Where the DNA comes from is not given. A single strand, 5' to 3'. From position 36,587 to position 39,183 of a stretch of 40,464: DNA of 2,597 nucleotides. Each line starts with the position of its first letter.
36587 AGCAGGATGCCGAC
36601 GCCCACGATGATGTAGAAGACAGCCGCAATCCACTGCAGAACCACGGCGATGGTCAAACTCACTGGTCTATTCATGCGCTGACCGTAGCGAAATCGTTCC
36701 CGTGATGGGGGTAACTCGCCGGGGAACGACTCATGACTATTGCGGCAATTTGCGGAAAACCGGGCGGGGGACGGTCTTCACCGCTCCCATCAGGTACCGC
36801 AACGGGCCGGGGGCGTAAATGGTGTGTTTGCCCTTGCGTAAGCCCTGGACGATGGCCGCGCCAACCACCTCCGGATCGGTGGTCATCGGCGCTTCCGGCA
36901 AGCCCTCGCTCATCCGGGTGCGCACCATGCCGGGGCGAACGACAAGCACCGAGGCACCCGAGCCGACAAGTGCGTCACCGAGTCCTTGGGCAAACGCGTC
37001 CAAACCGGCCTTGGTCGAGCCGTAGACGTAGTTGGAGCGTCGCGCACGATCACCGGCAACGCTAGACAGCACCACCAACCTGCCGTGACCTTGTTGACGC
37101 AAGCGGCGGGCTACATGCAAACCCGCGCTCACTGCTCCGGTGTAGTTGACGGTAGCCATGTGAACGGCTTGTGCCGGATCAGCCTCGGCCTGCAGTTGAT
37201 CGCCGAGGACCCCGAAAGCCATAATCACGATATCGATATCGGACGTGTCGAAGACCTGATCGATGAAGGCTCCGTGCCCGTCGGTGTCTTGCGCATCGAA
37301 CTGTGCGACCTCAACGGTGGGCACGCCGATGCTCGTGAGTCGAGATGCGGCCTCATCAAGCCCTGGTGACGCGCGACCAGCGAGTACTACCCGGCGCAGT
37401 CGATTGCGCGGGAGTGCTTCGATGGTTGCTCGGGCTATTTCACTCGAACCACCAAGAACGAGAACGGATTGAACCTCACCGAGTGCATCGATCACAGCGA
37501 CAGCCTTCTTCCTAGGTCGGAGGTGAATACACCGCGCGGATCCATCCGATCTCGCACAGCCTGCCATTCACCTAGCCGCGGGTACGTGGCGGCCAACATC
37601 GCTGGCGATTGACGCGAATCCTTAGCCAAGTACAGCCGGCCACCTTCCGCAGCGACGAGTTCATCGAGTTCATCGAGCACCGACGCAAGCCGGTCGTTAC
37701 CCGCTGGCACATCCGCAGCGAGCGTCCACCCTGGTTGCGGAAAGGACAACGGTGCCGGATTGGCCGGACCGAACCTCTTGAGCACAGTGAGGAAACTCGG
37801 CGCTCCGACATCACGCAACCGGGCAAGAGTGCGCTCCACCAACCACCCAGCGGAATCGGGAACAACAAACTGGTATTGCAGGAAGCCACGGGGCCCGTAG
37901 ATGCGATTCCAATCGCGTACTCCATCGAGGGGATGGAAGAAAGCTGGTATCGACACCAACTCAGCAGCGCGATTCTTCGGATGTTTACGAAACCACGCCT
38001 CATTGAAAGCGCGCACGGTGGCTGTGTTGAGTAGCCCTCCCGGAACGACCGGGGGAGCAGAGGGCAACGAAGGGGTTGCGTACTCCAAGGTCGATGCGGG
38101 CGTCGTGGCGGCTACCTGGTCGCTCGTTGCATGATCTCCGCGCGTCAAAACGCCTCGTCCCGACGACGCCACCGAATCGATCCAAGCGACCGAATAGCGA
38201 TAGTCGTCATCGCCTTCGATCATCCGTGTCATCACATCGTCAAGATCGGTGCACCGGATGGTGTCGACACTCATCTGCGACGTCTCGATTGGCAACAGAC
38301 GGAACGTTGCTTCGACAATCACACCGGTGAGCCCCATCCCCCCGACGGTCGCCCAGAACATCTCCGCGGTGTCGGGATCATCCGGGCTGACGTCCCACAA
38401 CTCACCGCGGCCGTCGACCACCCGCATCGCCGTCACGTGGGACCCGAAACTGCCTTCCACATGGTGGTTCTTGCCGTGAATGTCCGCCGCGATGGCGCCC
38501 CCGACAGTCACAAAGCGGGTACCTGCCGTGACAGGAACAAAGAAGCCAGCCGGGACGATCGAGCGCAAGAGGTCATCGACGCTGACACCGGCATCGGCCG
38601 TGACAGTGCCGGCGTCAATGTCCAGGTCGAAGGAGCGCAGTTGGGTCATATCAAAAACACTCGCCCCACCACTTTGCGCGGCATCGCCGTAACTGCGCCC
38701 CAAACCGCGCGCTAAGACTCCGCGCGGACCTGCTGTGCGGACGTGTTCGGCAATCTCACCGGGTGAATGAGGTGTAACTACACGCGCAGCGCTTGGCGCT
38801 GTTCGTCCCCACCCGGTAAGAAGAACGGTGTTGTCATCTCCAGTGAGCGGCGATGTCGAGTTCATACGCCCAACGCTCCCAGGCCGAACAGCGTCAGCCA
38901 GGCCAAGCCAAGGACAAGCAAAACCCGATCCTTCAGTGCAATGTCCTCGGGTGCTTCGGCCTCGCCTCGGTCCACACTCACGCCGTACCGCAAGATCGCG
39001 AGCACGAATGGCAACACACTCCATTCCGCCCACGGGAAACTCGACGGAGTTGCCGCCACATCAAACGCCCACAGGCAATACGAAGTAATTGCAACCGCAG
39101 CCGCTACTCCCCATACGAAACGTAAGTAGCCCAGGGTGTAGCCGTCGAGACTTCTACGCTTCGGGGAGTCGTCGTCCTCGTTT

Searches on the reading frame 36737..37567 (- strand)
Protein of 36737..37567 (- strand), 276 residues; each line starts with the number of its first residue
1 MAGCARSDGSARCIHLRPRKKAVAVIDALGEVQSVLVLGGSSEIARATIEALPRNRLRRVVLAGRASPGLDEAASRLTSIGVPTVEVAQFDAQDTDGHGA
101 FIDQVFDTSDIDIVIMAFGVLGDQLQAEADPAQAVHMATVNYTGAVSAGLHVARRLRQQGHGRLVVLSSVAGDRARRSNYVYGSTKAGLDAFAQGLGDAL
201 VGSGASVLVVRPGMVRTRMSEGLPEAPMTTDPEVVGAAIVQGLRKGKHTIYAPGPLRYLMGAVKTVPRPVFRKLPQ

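Call 50: search_protein_families(library=pfam, proteins=[window:36737-37567:-], max_evalue=0.001)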
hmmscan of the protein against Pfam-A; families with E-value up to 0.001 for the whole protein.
window:36737-37567:- (276 aa): 3 families
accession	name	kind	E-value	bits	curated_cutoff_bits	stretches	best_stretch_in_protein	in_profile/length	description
PF00106.31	adh_short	-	7.8e-26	91.2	26.6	1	34-224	2-191/195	short chain dehydrogenase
PF13561.12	adh_short_C2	-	6.8e-17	62.3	27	1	44-227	8-188/236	Enoyl-(Acyl carrier protein) reductase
PF08659.16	KR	-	1.4e-11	45.1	22.6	1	35-195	3-162/180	KR domain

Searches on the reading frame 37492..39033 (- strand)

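Call 50: search_protein_families(library=pfam, proteins=[window:37492-39033:-], max_evalue=0.001)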
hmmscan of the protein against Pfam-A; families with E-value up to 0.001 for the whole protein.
window:37492-39033:- (513 aa): 2 families
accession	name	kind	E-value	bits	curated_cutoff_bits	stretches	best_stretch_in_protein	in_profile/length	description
PF01565.28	FAD_binding_4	-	2.2e-22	79.7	26.4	1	83-215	2-138/139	FAD binding domain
PF04030.19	ALO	-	3.8e-07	30.5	23.1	1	454-509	201-256/258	D-arabinono-1,4-lactone oxidase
